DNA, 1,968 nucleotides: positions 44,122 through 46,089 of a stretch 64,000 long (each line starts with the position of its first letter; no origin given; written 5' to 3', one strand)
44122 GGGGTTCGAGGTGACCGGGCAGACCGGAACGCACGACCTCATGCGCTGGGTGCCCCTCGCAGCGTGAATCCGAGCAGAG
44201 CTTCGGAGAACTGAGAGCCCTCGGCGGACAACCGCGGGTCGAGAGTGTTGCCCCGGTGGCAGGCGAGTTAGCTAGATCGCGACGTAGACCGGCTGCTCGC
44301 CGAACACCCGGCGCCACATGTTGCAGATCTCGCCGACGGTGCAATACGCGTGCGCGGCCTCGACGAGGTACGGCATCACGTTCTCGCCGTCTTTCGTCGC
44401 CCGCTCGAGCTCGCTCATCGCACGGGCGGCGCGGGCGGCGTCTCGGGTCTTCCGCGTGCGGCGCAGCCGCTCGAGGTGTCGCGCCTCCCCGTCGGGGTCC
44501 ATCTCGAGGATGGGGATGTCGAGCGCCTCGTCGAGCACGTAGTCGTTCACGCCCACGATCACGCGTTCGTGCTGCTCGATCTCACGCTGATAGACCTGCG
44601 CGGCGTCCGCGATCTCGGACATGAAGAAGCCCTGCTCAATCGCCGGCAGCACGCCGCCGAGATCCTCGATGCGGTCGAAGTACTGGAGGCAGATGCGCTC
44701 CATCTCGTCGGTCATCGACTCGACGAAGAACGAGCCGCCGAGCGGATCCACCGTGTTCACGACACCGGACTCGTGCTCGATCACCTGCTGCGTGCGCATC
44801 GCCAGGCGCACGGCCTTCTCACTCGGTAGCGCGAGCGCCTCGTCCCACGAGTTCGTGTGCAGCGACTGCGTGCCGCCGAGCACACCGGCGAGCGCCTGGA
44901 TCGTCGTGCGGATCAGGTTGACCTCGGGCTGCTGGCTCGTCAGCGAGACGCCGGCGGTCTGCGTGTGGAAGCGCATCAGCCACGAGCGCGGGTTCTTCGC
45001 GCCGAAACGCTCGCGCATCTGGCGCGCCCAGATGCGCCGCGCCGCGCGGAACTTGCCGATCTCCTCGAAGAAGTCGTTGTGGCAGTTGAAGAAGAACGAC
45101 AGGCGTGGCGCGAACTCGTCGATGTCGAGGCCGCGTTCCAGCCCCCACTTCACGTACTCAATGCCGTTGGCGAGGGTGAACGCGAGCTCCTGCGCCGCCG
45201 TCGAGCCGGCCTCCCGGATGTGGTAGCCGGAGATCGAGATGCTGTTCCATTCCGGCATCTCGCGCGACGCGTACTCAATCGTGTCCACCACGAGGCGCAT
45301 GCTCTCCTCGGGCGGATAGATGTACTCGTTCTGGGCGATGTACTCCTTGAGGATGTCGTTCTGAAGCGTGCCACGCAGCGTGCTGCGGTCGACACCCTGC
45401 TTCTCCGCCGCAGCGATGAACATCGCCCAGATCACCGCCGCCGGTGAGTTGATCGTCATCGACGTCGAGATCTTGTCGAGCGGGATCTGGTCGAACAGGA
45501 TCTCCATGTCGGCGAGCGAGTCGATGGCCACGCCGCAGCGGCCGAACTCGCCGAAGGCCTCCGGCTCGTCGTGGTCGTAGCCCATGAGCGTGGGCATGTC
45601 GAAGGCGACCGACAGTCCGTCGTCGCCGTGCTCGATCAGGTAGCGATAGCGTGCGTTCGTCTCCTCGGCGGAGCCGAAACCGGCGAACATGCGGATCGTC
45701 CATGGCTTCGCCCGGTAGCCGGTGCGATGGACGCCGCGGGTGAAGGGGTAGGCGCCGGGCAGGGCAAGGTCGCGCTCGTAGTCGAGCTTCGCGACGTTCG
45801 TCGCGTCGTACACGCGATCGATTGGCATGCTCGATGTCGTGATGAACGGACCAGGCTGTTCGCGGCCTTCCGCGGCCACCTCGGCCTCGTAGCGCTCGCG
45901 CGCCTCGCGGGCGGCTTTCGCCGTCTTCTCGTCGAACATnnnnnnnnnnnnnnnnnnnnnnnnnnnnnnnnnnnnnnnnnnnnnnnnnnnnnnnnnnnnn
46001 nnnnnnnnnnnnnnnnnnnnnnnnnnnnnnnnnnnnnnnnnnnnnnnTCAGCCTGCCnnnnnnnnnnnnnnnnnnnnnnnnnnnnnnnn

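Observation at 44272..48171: Second acyl-CoA mutase large subunit with ICM-type substrate residue, in an operon with thiolase and SDR, lacking its own B12-binding subunit and chaperone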

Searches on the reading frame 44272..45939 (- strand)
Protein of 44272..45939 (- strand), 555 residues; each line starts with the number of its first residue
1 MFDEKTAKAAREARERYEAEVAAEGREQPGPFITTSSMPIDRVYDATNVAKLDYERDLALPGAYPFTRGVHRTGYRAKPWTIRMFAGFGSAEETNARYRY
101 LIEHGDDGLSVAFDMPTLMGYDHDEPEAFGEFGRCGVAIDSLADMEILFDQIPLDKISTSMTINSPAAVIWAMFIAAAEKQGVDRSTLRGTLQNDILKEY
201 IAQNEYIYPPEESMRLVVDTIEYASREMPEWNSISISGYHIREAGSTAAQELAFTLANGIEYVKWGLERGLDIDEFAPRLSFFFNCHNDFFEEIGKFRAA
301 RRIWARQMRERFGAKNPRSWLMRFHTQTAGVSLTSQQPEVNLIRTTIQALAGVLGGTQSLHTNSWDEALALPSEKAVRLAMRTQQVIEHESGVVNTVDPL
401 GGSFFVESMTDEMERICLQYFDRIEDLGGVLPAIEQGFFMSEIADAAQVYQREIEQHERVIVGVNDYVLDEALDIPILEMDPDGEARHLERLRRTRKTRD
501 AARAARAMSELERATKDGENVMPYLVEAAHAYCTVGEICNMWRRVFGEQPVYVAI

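Call 10: search_protein_families(library=pfam, proteins=[window:44272-45939:-])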
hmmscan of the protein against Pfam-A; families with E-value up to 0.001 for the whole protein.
window:44272-45939:- (555 aa): 1 family
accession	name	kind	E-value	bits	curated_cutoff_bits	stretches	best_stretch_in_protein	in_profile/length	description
PF01642.28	MM_CoA_mutase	-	3.6e-220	732.3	22.1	1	34-547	2-512/512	Methylmalonyl-CoA mutase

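Call 11: search_protein_families(library=ncbifam, proteins=[window:44272-45939:-])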
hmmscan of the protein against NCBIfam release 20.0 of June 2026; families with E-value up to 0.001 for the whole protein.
window:44272-45939:- (555 aa): 4 families
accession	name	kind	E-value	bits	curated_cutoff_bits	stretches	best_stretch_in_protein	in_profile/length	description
TIGR00641.1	acid_CoA_mut_N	subfamily_domain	4.2e-225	748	303.8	1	32-548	1-521/528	methylmalonyl-CoA mutase N-terminal domain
NF006944.0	PRK09426.1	equivalog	5.4e-189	629.6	876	1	18-548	21-550/721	methylmalonyl-CoA mutase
NF045497.1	IsobCoAmut_IcmF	equivalog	1.2e-112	377.6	1500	2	186-547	706-1070/1076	fused isobutyryl-CoA mutase/GTPase IcmF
TIGR00642.1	mmCoA_mut_beta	equivalog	6.7e-55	186.4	617.25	1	40-467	52-450/620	methylmalonyl-CoA mutase small subunit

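Call 12: search_solved_structures(query=window:44272-45939:-, show_alignments=0, max_evalue=1e-20)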
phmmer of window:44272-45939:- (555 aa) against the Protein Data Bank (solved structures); distinct sequences matched with E-value up to 1e-20: 11.
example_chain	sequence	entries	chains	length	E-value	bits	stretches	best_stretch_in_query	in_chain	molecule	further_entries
4r3u_A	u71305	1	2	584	3e-162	544.1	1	24-548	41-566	2-hydroxyisobutyryl-CoA mutase large subunit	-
8gju_J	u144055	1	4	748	3.4e-150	504.4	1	59-549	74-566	Methylmalonyl-CoA mutase, mitochondrial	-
2xij_A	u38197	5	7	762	3.6e-150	504.3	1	59-549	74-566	METHYLMALONYL-COA MUTASE, MITOCHONDRIAL | Methylmalonyl-CoA mutase, mitochondrial precursor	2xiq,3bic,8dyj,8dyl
5req_A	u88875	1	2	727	7.5e-136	457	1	10-549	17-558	PROTEIN (METHYLMALONYL-COA MUTASE ALPHA-SUBUNIT)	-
1req_A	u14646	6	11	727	2e-135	455.6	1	10-549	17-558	METHYLMALONYL-COA MUTASE | PROTEIN (METHYLMALONYL-COA MUTASE)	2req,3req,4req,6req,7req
6oxc_A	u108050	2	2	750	4.2e-134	451.3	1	19-549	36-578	Methylmalonyl-CoA mutase large subunit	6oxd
1e1c_A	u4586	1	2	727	4.9e-134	451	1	10-549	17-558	METHYLMALONYL-COA MUTASE ALPHA CHAIN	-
4xc6_A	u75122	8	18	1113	2.1e-92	313.7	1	187-547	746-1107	Isobutyryl-CoA mutase fused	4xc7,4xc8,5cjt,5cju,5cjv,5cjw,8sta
8ssl_A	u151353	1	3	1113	2.1e-92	313.7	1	187-547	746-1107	Fused isobutyryl-CoA mutase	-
6oxc_B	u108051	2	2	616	1.1e-29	106.7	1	221-468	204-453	Methylmalonyl-CoA mutase small subunit mutA | Methylmalonyl-CoA mutase small subunit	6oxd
1e1c_B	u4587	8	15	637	1.4e-27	99.7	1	214-469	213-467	METHYLMALONYL-COA MUTASE BETA CHAIN | METHYLMALONYL-COA MUTASE | PROTEIN (METHYLMALONYL-COA MUTASE BETA-SUBUNIT)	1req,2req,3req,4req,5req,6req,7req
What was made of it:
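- Closest known: IcmF. Different: It falls far below the IcmF cut-off of 1500 bits, and IcmF is the weakest of the large-subunit PDB matches at 314 bits (call 12).
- The best PDB hit of copy 2 is HcmA, at 544 bits against 504 for human MCM (call 12).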

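Call 13: find_homologous_proteins(query=window:44272-45939:-, max_evalue=1e-50)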
Query window:44272-45939:- (555 aa): 8000 proteins with E <= 1e-50 among 8000 candidates; the best 120 are listed.
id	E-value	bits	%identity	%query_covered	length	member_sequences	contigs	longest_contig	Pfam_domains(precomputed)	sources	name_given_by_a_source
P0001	0.0e+0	1266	100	100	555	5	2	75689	PF01642.29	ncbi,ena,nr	ncbi:MAG: methylmalonyl-CoA mutase family protein [Chloroflexi bacterium]|nr:methylmalonyl-CoA mutas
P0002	0.0e+0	1089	85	100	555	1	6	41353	PF01642.29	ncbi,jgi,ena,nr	ncbi:MAG: methylmalonyl-CoA mutase [Chloroflexi bacterium]|nr:methylmalonyl-CoA mutase [Chloroflexot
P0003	0.0e+0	1070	85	96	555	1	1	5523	PF01642.29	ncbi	-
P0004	0.0e+0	1011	80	100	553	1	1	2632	PF01642.29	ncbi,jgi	-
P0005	0.0e+0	1010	80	100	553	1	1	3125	PF01642.29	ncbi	-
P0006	3.2e-298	1008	79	100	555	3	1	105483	PF01642.29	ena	-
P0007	3.2e-297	1005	80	98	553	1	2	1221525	PF01642.29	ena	-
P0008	2.1e-296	1002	79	100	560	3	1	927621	PF01642.29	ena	-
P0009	5.7e-295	997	79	96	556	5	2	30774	PF01642.29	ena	-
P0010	7.5e-294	993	80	96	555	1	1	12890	PF01642.29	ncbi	-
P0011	3.7e-293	991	78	100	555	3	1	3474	PF01642.29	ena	-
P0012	2.8e-288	975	77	99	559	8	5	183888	PF01642.29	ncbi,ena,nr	ncbi:MAG TPA: methylmalonyl-CoA mutase family protein [Dehalococcoidia bacterium]|nr:methylmalonyl-C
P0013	1.0e-278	943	74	99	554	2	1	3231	PF01642.29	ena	-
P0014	5.7e-277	938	74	100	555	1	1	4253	PF01642.29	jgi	jgi:methylmalonyl-CoA mutase N-terminal domain/subunit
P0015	1.4e-275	933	73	99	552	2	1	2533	PF01642.29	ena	-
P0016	1.1e-271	920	73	99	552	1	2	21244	PF01642.29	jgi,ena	-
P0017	2.4e-270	916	72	97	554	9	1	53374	PF01642.29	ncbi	-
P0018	3.1e-270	915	72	98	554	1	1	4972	PF01642.29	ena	-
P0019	7.2e-270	914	72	97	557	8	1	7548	PF01642.29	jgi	jgi:methylmalonyl-CoA mutase N-terminal domain/subunit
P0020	1.7e-269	913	72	97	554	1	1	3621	PF01642.29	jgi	jgi:methylmalonyl-CoA mutase, N-terminal domain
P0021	3.3e-269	912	72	98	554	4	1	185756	PF01642.29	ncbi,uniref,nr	ncbi:methylmalonyl-CoA mutase family protein [Tepidiforma sp.]|uniref:acyl-CoA mutase large subunit 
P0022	3.9e-269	912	72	99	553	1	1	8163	PF01642.29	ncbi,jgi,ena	-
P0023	4.0e-269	912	71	98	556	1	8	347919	PF01642.29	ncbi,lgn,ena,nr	ncbi:MAG: methylmalonyl-CoA mutase [Dehalococcoidia bacterium]|nr:methylmalonyl-CoA mutase [Dehaloco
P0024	4.2e-269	912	71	98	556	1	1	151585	PF01642.29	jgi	-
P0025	8.4e-269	911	72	98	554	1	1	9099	PF01642.29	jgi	-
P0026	1.1e-268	910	71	100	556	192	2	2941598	PF01642.29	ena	-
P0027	1.2e-268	910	71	98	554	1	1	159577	PF01642.29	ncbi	-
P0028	2.3e-268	909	71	97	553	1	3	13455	PF01642.29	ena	-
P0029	3.1e-268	909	71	100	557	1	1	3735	PF01642.29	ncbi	ncbi:MAG: acyl-CoA mutase large subunit family protein [Dehalococcoidia bacterium]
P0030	4.4e-268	908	71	99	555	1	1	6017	PF01642.29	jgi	-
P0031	5.3e-268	908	72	99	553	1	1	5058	PF01642.29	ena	-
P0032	5.5e-268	908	71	98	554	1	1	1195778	PF01642.29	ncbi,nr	ncbi:MAG: methylmalonyl-CoA mutase [Tepidiforma sp.]|nr:MAG: methylmalonyl-CoA mutase [Tepidiforma s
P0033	6.3e-268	908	70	100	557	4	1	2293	PF01642.29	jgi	jgi:methylmalonyl-CoA mutase N-terminal domain/subunit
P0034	6.7e-268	908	72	97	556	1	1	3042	PF01642.29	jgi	jgi:methylmalonyl-CoA mutase N-terminal domain/subunit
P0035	6.9e-268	908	71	98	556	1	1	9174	PF01642.29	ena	-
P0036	8.7e-268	907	72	99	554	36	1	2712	PF01642.29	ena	-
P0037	1.0e-267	907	72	97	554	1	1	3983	PF01642.29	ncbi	-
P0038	1.2e-267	907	71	98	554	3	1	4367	PF01642.29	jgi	jgi:methylmalonyl-CoA mutase N-terminal domain/subunit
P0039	1.5e-267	907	71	100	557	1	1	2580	PF01642.29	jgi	jgi:methylmalonyl-CoA mutase N-terminal domain/subunit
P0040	1.6e-267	906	72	99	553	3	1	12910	PF01642.29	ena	-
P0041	1.9e-267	906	71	99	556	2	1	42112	PF01642.29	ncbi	-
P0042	2.7e-267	906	71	99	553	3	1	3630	PF01642.29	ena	-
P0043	2.9e-267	906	70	100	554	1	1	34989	PF01642.29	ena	-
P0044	3.2e-267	906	71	99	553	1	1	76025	PF01642.29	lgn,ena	-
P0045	3.3e-267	905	71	98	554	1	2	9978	PF01642.29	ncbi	-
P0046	3.6e-267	905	71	97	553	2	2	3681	PF01642.29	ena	-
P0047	3.7e-267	905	71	100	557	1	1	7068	PF01642.29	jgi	jgi:methylmalonyl-CoA mutase N-terminal domain/subunit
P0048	3.8e-267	905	71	97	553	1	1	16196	PF01642.29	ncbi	-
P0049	5.2e-267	905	72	98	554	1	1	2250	PF01642.29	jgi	jgi:methylmalonyl-CoA mutase N-terminal domain/subunit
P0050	5.6e-267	905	71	99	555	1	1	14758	PF01642.29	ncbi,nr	ncbi:MAG: methylmalonyl-CoA mutase family protein [Chloroflexi bacterium]|nr:methylmalonyl-CoA mutas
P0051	5.8e-267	905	71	98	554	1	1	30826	PF01642.29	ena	-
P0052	6.5e-267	905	72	97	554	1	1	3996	PF01642.29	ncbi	-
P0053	6.7e-267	904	70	98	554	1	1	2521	PF01642.29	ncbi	ncbi:MAG: methylmalonyl-CoA mutase family protein [Tepidiformaceae bacterium]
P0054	6.8e-267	904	71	97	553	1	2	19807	PF01642.29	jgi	-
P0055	7.6e-267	904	70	100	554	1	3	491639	PF01642.29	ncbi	ncbi:MAG: methylmalonyl-CoA mutase [Dehalococcoidia bacterium]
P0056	7.6e-267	904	71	98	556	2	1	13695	PF01642.29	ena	-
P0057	8.4e-267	904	71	100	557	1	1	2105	PF01642.29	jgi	jgi:methylmalonyl-CoA mutase, N-terminal domain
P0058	1.1e-266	904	71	97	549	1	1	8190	PF01642.29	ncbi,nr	ncbi:MAG: methylmalonyl-CoA mutase family protein [Chloroflexota bacterium]|nr:methylmalonyl-CoA mut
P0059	1.1e-266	904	71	98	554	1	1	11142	PF01642.29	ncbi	-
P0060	1.5e-266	903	71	98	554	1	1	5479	PF01642.29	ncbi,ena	-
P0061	1.9e-266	903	71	98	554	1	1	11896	PF01642.29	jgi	-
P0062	2.3e-266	903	70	99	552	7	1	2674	PF01642.29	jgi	-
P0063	2.5e-266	903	69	98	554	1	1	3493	PF01642.29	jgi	jgi:methylmalonyl-CoA mutase N-terminal domain/subunit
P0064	2.7e-266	902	71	98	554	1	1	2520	PF01642.29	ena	-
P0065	3.1e-266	902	72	97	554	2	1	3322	PF01642.29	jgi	jgi:methylmalonyl-CoA mutase N-terminal domain/subunit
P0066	3.4e-266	902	71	97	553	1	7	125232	PF01642.29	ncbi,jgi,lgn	-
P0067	3.9e-266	902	71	97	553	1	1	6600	PF01642.29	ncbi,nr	ncbi:MAG TPA: methylmalonyl-CoA mutase family protein [Tepidiformaceae bacterium]|nr:methylmalonyl-C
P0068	3.9e-266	902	71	99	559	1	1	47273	PF01642.29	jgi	-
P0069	4.4e-266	902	71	98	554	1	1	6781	PF01642.29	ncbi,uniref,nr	ncbi:methylmalonyl-CoA mutase family protein [Tepidiforma sp.]|uniref:acyl-CoA mutase large subunit 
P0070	4.5e-266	902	71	97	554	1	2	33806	PF01642.29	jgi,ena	jgi:methylmalonyl-CoA mutase N-terminal domain/subunit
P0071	4.6e-266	902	70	99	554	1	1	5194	PF01642.29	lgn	-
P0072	4.9e-266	902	72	97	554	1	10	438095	PF01642.29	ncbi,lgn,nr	ncbi:MAG: methylmalonyl-CoA mutase [Dehalococcoidia bacterium]|nr:methylmalonyl-CoA mutase [Chlorofl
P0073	4.9e-266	902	70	97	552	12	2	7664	PF01642.29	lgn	-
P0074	5.9e-266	901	70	99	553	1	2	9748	PF01642.29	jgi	jgi:methylmalonyl-CoA mutase N-terminal domain/subunit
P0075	7.1e-266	901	70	98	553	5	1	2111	PF01642.29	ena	-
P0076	8.0e-266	901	70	99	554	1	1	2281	PF01642.29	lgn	-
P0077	8.1e-266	901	70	98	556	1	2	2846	PF01642.29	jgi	jgi:methylmalonyl-CoA mutase N-terminal domain/subunit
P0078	1.1e-265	901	72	97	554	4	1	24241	PF01642.29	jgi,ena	-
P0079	1.1e-265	900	72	97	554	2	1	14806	PF01642.29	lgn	-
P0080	1.1e-265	900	75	94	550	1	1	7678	PF01642.29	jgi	jgi:methylmalonyl-CoA mutase N-terminal domain/subunit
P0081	1.2e-265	900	70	98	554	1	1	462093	PF01642.29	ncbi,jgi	-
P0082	1.4e-265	900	71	97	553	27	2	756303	PF01642.29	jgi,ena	-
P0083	1.4e-265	900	71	99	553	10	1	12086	PF01642.29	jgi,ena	-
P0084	1.4e-265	900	71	98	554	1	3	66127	PF01642.29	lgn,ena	-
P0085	1.5e-265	900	71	98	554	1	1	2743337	PF01642.29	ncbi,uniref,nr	ncbi:acyl-CoA mutase large subunit family protein [Tepidiforma thermophila]|uniref:Methylmalonyl-CoA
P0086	1.5e-265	900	71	98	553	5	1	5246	PF01642.29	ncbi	-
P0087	1.8e-265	900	71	98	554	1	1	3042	PF01642.29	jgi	jgi:methylmalonyl-CoA mutase N-terminal domain/subunit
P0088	1.9e-265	900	71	99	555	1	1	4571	PF01642.29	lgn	-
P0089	2.0e-265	900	71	97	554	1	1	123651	PF01642.29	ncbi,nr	ncbi:MAG: methylmalonyl-CoA mutase family protein [Chloroflexi bacterium]|nr:methylmalonyl-CoA mutas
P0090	2.0e-265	900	71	98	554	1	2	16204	PF01642.29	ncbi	-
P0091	2.1e-265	900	71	99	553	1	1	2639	PF01642.29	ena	-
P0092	2.2e-265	899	71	99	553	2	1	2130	PF01642.29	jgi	-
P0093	2.4e-265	899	71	97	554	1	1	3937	PF01642.29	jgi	jgi:methylmalonyl-CoA mutase, N-terminal domain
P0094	2.4e-265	899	72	99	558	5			PF01642.29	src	-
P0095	2.8e-265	899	71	98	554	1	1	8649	PF01642.29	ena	-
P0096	2.8e-265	899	71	98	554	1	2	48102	PF01642.29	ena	-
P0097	2.9e-265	899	71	98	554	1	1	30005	PF01642.29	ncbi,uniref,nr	ncbi:acyl-CoA mutase large subunit family protein [Tepidiforma sp.]|uniref:acyl-CoA mutase large sub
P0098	2.9e-265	899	71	98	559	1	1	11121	PF01642.29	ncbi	-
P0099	3.1e-265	899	71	98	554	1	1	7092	PF01642.29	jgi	jgi:methylmalonyl-CoA mutase N-terminal domain/subunit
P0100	3.4e-265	899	77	90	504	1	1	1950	PF01642.29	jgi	jgi:methylmalonyl-CoA mutase N-terminal domain/subunit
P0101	3.6e-265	899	70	98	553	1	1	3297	PF01642.29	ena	-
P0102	4.0e-265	899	70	99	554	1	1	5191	PF01642.29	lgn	-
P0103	5.2e-265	898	71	98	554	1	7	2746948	PF01642.29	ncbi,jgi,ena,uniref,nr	ncbi:acyl-CoA mutase large subunit family protein [Tepidiforma bonchosmolovskayae]|uniref:Methylmalo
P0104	5.5e-265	898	70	98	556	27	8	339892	PF01642.29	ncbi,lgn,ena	-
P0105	5.7e-265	898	71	97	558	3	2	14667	PF01642.29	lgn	-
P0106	5.7e-265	898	70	98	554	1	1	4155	PF01642.29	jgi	-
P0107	6.0e-265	898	71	97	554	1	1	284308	PF01642.29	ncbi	-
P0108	6.7e-265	898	70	98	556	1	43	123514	PF01642.29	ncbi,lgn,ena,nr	ncbi:MAG: methylmalonyl-CoA mutase family protein [Dehalococcoidia bacterium]|nr:methylmalonyl-CoA m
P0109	6.8e-265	898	70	98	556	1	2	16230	PF01642.29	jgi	-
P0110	7.3e-265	898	70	98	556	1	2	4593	PF01642.29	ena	-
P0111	8.2e-265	898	71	97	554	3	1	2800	PF01642.29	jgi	jgi:methylmalonyl-CoA mutase N-terminal domain/subunit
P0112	8.8e-265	897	70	100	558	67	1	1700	PF01642.29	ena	-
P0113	9.2e-265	897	70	98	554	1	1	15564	PF01642.29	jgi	jgi:methylmalonyl-CoA mutase N-terminal domain/subunit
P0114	9.9e-265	897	70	98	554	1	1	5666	PF01642.29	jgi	-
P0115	9.9e-265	897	71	98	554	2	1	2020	PF01642.29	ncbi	-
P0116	1.0e-264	897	70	98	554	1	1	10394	PF01642.29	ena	-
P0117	1.1e-264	897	71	97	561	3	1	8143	PF01642.29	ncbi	-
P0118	1.2e-264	897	70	98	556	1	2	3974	PF01642.29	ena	-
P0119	1.3e-264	897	70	98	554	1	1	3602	PF01642.29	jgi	jgi:methylmalonyl-CoA mutase N-terminal domain/subunit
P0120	1.3e-264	897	70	98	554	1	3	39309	PF01642.29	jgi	jgi:methylmalonyl-CoA mutase N-terminal domain/subunit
